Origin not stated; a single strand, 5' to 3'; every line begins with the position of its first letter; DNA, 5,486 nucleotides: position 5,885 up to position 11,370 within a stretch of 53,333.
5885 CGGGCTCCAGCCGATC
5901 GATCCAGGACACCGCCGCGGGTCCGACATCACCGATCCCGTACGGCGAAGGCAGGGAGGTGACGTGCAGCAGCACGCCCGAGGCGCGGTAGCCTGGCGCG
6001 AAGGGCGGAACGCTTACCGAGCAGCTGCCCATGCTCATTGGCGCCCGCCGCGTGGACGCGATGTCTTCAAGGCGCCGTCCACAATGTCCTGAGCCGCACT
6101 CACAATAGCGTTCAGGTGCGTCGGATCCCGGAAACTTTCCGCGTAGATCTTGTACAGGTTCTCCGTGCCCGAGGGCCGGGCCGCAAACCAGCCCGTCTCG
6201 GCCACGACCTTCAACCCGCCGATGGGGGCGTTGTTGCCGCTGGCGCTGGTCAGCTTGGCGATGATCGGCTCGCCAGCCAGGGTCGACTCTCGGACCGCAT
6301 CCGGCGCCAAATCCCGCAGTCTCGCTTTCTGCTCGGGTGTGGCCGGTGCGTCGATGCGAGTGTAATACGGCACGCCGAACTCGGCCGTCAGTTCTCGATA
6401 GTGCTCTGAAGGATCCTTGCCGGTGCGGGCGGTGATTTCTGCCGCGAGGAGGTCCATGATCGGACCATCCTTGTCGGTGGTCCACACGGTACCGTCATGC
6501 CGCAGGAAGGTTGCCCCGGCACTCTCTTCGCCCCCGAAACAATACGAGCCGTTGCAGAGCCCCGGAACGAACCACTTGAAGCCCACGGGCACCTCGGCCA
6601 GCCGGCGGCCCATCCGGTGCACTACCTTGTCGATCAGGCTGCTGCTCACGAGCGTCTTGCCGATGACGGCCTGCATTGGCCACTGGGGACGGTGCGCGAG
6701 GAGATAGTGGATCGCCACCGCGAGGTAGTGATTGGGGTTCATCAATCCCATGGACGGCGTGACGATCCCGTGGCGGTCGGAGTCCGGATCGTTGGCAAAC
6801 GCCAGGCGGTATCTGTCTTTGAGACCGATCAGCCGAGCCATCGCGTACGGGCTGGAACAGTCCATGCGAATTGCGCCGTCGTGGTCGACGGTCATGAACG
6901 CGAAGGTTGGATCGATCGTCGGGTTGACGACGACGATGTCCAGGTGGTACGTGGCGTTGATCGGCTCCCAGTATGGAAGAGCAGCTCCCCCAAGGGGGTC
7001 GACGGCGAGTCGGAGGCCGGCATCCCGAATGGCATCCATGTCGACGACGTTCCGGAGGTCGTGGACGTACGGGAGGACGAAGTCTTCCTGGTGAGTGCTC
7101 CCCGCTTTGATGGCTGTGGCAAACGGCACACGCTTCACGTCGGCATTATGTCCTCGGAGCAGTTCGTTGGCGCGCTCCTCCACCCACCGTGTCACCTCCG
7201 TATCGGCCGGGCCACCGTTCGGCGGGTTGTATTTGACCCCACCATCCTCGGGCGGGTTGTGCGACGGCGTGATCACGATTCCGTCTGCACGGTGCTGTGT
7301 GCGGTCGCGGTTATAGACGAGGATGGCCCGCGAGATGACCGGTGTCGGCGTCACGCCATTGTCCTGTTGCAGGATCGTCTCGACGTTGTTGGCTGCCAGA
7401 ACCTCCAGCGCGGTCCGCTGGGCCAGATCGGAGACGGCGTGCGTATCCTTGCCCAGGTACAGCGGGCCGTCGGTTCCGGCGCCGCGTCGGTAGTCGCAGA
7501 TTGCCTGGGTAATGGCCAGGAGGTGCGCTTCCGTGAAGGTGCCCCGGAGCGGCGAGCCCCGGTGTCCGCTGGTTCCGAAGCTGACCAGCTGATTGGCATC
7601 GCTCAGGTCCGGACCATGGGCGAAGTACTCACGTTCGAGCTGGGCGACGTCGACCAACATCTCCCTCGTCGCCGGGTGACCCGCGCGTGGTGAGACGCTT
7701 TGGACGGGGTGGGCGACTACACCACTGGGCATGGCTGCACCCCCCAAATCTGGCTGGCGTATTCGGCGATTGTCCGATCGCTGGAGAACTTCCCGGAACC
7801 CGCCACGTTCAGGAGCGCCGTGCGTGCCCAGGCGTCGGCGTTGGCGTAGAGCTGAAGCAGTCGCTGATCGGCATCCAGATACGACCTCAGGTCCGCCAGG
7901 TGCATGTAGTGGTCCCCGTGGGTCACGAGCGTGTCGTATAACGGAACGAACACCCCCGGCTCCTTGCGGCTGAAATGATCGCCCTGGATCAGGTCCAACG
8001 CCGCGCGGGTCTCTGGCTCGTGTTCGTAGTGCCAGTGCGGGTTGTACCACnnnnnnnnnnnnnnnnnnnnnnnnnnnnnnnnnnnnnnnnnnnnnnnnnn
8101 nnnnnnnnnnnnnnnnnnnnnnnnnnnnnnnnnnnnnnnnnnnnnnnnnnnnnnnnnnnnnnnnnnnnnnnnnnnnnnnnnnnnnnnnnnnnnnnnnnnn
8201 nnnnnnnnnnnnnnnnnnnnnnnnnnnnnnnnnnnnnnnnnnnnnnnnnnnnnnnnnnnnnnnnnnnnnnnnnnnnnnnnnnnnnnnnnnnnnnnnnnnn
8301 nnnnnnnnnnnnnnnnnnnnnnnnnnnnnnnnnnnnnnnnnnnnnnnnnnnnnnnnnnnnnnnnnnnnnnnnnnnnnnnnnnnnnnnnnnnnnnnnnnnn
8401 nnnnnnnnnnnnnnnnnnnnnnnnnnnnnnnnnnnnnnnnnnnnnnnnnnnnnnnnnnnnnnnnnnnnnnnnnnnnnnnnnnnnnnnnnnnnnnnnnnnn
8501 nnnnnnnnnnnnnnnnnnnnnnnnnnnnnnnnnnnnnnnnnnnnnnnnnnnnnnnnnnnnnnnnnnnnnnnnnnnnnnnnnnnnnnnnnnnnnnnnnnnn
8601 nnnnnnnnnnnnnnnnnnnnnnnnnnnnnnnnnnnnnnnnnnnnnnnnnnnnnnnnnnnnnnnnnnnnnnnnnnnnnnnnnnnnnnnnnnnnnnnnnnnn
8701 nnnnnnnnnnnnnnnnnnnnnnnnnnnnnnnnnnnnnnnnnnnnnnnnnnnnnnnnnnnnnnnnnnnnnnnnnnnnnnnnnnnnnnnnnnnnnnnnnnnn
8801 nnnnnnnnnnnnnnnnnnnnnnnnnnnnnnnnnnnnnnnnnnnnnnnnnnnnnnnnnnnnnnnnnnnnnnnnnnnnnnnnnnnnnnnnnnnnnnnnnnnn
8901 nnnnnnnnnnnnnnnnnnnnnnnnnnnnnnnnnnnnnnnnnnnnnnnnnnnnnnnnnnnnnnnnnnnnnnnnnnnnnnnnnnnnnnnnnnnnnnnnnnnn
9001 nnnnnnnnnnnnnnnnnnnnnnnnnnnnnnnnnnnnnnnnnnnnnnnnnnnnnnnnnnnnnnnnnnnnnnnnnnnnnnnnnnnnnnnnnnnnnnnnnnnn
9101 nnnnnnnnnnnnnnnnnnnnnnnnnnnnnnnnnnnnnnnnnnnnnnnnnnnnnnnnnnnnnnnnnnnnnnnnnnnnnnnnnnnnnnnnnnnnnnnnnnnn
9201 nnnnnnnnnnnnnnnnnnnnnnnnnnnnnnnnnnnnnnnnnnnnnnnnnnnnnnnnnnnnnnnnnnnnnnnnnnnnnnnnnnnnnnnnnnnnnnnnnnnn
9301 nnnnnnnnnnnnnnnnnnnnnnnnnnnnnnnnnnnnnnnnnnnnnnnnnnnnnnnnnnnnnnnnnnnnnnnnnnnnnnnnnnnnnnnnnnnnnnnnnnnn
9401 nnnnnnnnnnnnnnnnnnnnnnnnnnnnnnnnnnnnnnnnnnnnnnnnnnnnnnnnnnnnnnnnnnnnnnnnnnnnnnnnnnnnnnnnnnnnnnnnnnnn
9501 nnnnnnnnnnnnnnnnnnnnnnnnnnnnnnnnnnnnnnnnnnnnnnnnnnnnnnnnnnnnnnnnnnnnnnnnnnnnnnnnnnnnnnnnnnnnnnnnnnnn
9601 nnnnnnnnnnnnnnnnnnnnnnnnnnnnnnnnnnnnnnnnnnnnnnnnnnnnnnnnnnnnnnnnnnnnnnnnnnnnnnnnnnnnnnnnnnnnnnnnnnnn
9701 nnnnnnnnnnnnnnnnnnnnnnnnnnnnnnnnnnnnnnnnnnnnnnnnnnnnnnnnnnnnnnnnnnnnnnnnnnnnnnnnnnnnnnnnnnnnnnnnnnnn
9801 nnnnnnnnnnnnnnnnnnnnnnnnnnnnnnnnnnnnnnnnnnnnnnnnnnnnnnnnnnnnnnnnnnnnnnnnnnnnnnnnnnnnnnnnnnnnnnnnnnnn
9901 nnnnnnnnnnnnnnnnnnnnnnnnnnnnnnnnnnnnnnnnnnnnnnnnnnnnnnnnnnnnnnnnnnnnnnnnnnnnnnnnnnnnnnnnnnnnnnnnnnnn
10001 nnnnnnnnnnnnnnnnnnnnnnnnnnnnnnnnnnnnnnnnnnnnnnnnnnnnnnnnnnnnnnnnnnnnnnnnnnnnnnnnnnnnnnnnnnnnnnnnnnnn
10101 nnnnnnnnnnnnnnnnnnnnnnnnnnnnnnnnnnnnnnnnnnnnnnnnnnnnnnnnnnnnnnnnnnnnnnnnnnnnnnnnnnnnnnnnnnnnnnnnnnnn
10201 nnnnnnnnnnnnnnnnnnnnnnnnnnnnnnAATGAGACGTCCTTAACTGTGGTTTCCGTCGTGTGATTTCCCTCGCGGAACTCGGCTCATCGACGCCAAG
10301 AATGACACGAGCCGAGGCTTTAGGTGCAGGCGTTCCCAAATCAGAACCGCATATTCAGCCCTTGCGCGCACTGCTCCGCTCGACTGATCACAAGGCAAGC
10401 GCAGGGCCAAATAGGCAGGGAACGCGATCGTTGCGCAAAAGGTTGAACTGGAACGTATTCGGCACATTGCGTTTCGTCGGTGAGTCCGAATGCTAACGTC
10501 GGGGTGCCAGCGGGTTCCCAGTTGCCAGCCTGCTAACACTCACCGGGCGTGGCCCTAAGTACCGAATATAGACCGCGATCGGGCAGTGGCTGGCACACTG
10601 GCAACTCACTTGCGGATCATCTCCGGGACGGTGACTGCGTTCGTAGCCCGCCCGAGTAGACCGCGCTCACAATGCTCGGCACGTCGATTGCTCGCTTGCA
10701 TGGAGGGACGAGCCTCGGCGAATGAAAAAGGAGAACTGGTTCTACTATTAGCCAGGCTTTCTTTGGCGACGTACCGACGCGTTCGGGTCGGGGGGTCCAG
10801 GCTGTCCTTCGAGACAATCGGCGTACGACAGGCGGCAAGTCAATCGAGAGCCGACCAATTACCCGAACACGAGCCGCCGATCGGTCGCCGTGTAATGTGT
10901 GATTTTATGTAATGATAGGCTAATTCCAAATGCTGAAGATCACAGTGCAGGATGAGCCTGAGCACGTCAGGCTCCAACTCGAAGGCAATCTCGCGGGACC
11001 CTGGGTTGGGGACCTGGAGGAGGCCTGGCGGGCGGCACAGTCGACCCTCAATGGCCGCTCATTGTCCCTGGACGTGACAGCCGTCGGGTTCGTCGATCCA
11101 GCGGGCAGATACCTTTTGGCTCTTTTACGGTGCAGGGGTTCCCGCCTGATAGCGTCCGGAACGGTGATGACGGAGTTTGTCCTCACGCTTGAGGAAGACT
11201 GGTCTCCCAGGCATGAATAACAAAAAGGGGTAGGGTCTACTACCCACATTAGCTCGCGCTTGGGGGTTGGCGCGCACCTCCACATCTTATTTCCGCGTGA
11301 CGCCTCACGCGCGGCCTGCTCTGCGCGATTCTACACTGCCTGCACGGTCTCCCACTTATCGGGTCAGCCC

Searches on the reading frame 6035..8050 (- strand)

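Call 12: search_protein_families(library=pfam, proteins=[window:6035-8050:-], max_evalue=0.001)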
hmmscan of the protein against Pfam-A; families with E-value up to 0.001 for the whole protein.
window:6035-8050:- (671 aa): 4 families
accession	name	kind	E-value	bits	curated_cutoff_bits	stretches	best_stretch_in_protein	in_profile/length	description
PF02878.22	PGM_PMM_I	-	5.3e-31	107.6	22.5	1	157-296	3-133/138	Phosphoglucomutase/phosphomannomutase, alpha/beta/alpha domain I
PF02880.22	PGM_PMM_III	-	2.1e-27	95.9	20.7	1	438-557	1-114/115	Phosphoglucomutase/phosphomannomutase, alpha/beta/alpha domain III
PF02879.22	PGM_PMM_II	-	4e-12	47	29.3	1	327-431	2-100/103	Phosphoglucomutase/phosphomannomutase, alpha/beta/alpha domain II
PF00408.26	PGM_PMM_IV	-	1.1e-06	29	23.1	1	603-650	21-62/68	Phosphoglucomutase/phosphomannomutase, C-terminal domain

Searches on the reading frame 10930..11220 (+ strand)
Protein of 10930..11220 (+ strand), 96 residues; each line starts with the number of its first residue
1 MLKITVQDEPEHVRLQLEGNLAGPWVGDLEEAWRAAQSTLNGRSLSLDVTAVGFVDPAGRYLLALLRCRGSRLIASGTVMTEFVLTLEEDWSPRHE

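Call 41: search_protein_families(library=ncbifam, proteins=[window:10930-11220:+], max_evalue=0.001)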
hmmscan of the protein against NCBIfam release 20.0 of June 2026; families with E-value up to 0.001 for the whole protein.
window:10930-11220:+ (96 aa): 0 families

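Call 71: search_protein_families(library=pfam, proteins=[window:10930-11220:+], max_evalue=0.01)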
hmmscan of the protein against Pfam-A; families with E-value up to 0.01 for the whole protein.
window:10930-11220:+ (96 aa): 1 family
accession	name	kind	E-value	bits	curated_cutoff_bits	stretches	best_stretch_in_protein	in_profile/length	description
PF13466.11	STAS_2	-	0.001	19.6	29.2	1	15-69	1-53/80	STAS domain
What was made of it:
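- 10677..11220 (+): Sigma-54-type promoter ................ (10677-10692) and a 96-aa STAS-domain gene (10930-11220). The gene is a homologue of the STAS gene that the enhancer controls in Nitrospira. No canonical enhancer copy lies upstream. Pfam STAS_2, E 0.001, below the cut-off (call 71).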
